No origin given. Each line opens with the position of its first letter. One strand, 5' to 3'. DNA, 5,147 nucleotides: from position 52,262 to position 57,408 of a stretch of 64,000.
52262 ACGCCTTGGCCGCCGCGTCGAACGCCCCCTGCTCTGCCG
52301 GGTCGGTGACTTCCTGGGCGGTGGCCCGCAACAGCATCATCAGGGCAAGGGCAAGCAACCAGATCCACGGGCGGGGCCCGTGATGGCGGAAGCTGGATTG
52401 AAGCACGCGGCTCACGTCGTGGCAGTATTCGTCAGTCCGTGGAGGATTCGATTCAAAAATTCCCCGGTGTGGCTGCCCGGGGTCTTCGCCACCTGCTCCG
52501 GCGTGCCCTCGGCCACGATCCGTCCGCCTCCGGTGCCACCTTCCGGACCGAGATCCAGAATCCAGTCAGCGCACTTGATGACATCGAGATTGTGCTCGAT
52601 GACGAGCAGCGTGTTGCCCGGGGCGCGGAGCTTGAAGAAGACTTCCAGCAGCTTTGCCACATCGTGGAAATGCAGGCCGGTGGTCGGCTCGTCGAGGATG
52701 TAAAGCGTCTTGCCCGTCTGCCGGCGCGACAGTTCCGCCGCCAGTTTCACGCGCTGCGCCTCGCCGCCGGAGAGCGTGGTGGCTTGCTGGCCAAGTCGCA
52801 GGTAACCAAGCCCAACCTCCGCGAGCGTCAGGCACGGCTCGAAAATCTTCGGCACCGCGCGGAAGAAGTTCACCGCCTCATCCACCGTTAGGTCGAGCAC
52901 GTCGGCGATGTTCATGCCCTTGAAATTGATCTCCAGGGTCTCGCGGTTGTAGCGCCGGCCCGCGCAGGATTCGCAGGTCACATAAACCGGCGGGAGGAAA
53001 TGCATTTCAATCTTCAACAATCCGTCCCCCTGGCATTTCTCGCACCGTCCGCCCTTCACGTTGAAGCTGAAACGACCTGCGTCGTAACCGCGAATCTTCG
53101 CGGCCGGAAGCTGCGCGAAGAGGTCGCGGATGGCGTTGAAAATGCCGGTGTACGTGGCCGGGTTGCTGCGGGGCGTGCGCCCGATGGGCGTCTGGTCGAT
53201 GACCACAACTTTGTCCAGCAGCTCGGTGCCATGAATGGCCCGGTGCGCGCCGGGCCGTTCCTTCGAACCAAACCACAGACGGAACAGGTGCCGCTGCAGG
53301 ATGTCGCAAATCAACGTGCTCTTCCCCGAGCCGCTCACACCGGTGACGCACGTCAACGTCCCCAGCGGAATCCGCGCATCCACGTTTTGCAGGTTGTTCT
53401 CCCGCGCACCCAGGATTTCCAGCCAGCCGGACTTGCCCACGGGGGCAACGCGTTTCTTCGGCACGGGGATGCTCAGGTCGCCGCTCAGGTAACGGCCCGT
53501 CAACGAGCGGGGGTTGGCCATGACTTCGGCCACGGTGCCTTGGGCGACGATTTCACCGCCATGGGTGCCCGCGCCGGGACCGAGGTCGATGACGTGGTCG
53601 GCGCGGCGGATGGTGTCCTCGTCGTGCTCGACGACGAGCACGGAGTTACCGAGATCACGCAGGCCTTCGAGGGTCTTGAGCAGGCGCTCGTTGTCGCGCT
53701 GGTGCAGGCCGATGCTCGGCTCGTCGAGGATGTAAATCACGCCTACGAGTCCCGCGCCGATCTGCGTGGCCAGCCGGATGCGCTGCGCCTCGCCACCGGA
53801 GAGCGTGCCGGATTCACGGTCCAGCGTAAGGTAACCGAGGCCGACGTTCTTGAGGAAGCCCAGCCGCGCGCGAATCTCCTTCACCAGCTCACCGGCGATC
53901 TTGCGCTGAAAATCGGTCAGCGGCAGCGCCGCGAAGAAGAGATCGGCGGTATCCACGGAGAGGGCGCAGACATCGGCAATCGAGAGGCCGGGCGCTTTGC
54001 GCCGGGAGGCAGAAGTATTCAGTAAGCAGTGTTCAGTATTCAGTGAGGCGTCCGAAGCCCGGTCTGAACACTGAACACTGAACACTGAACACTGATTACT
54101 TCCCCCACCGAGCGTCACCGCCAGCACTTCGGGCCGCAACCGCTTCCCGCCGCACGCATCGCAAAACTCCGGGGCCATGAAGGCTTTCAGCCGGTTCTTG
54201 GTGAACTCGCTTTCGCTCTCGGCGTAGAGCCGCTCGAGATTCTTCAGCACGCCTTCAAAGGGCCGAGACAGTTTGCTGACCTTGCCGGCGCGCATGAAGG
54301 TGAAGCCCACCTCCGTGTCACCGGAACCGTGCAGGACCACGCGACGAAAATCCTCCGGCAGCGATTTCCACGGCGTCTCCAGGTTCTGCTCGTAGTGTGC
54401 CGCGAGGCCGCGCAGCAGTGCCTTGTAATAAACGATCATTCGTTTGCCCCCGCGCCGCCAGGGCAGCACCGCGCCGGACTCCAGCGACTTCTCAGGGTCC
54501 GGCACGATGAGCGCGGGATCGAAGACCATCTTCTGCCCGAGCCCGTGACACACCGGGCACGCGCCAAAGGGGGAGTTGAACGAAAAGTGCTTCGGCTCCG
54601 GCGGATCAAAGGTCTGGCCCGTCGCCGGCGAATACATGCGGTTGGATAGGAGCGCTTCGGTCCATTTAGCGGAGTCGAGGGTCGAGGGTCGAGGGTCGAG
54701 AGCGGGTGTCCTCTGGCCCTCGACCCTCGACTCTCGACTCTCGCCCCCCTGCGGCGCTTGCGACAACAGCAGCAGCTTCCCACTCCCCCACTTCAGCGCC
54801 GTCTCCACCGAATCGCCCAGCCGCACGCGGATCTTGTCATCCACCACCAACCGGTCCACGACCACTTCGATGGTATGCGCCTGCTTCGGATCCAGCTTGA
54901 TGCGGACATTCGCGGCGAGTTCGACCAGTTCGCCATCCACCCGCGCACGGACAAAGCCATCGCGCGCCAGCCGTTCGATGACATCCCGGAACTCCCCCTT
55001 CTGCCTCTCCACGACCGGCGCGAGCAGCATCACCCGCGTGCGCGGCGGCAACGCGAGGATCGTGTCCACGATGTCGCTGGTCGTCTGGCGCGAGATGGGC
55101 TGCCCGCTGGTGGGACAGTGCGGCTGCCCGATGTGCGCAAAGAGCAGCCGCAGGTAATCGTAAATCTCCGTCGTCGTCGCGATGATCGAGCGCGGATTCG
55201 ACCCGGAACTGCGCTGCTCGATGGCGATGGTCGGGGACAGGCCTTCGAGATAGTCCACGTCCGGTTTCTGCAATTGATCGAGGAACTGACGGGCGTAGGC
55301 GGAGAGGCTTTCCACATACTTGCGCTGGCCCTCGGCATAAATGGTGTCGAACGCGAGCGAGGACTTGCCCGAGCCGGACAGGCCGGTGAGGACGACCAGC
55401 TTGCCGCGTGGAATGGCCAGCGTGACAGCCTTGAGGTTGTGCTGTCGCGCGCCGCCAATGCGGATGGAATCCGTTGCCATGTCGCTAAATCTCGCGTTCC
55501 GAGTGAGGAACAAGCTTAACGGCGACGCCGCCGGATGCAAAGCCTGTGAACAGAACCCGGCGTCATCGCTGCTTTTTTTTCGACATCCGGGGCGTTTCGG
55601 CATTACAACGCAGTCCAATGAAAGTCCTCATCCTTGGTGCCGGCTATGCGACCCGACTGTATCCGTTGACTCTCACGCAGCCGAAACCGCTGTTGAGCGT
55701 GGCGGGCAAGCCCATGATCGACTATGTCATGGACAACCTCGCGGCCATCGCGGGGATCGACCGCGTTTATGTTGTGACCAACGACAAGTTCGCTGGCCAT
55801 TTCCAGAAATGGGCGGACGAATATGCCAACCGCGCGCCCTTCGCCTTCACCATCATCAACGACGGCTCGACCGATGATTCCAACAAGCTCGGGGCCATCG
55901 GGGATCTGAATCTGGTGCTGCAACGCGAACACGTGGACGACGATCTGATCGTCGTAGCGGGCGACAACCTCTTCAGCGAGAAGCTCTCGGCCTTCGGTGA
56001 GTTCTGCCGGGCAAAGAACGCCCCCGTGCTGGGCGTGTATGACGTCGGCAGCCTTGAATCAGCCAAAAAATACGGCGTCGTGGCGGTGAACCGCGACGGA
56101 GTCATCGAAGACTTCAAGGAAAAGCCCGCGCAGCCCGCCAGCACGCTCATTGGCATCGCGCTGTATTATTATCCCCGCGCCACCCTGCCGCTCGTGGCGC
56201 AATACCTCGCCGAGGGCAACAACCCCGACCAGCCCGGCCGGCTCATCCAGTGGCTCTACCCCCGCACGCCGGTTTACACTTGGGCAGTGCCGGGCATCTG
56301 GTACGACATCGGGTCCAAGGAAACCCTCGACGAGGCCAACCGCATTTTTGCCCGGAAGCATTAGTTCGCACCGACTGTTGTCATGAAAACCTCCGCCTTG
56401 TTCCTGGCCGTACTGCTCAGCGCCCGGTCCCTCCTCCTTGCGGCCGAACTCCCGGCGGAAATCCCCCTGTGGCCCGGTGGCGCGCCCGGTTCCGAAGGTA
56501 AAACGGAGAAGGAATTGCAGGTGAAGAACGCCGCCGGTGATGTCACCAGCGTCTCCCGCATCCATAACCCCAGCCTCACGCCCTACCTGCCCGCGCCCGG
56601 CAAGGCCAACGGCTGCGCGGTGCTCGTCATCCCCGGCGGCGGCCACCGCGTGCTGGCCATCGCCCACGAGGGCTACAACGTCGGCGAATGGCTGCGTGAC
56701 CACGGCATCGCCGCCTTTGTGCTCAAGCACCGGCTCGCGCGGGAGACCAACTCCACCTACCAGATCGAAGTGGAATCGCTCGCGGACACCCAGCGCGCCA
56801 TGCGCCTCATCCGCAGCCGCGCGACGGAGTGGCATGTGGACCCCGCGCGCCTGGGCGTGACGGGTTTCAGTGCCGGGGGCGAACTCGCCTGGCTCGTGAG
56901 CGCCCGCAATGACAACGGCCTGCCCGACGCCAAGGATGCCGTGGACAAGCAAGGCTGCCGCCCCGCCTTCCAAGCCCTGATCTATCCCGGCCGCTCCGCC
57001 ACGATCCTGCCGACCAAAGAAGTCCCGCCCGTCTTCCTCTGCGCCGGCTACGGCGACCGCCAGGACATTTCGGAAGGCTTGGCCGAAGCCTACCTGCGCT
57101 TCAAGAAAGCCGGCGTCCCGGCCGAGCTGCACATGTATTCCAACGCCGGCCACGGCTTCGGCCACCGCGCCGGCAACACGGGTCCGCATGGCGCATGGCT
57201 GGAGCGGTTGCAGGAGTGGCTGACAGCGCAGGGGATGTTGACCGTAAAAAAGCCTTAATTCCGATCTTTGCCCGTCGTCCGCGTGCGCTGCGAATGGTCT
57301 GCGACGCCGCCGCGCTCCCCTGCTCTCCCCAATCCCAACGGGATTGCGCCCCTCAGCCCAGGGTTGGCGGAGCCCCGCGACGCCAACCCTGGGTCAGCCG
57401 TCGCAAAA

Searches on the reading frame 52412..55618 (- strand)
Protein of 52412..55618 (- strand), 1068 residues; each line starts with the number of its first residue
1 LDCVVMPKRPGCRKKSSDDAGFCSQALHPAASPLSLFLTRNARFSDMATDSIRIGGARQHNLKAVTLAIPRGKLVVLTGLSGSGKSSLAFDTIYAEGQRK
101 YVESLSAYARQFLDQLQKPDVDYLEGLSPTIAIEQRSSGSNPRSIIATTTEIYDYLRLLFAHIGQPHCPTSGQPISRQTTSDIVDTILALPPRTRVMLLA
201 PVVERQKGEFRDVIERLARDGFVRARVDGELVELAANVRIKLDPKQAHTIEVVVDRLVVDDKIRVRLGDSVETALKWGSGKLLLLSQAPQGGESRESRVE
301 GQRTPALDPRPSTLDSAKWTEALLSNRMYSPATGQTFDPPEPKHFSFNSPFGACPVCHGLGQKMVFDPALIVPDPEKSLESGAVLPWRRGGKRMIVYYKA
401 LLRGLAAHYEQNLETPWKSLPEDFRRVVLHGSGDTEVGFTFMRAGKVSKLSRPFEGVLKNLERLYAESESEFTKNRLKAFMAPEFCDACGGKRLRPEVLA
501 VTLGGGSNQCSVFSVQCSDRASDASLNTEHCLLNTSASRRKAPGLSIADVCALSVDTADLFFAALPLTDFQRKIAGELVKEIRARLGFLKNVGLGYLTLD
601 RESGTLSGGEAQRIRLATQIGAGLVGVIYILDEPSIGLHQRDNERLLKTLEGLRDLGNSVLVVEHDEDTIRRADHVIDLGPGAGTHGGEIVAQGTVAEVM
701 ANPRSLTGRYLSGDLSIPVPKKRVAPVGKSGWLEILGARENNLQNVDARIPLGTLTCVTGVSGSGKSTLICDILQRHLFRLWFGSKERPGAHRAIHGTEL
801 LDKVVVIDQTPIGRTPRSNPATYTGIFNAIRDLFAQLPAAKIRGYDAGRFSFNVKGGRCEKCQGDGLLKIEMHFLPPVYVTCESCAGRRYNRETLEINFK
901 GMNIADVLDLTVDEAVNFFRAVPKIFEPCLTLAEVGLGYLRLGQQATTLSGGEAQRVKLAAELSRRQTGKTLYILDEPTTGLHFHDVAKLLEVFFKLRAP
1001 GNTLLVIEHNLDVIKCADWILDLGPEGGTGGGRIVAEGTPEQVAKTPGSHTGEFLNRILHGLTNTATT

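Call 30: search_protein_families(library=pfam, proteins=[window:52412-55618:-], max_evalue=0.00001)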
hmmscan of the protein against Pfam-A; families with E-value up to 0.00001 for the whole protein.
window:52412-55618:- (1068 aa): 8 families
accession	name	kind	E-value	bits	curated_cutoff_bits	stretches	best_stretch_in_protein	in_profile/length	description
PF17760.6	UvrA_inter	-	1.2e-34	118.9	23.3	1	178-284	1-105/109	UvrA interaction domain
PF17755.6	UvrA_DNA-bind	-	1.2e-32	112.9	23.2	1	367-478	1-109/110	UvrA DNA-binding domain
PF00005.33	ABC_tran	-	2.2e-19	70.8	25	0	940-980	100-137/137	ABC transporter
PF13191.12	AAA_16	-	1.9e-07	32.2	32.6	0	69-132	21-90/167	AAA ATPase domain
PF02463.25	SMC_N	-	2.6e-07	30.7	40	0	919-1018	135-206/220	RecF/RecN/SMC N terminal domain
PF13555.12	AAA_29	-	3.8e-07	30.2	27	0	749-770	18-39/61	P-loop containing region of AAA domain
PF13481.12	AAA_25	-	1e-06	28.9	27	0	64-92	25-53/195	AAA domain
PF13304.12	AAA_21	-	7.2e-06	26.7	27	0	955-1005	243-294/304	AAA domain, putative AbiEii toxin, Type IV TA system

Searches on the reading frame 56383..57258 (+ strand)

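Call 54: search_protein_families(library=pfam, proteins=[window:56383-57258:+], max_evalue=0.001)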
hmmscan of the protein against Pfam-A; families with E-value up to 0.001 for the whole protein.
window:56383-57258:+ (291 aa): 4 families
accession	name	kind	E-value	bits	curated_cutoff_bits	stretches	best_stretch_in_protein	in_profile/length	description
PF20434.5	BD-FAE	-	9.6e-12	45.3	26.8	1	68-178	4-112/215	BD-FAE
PF07859.19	Abhydrolase_3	-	3.5e-11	43.7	25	1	133-206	49-112/210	alpha/beta hydrolase fold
PF01738.24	DLH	-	7.4e-09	36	21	1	141-264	83-193/217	Dienelactone hydrolase family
PF00326.27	Peptidase_S9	-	3.9e-07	30.2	22.6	0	213-280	143-206/213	Prolyl oligopeptidase family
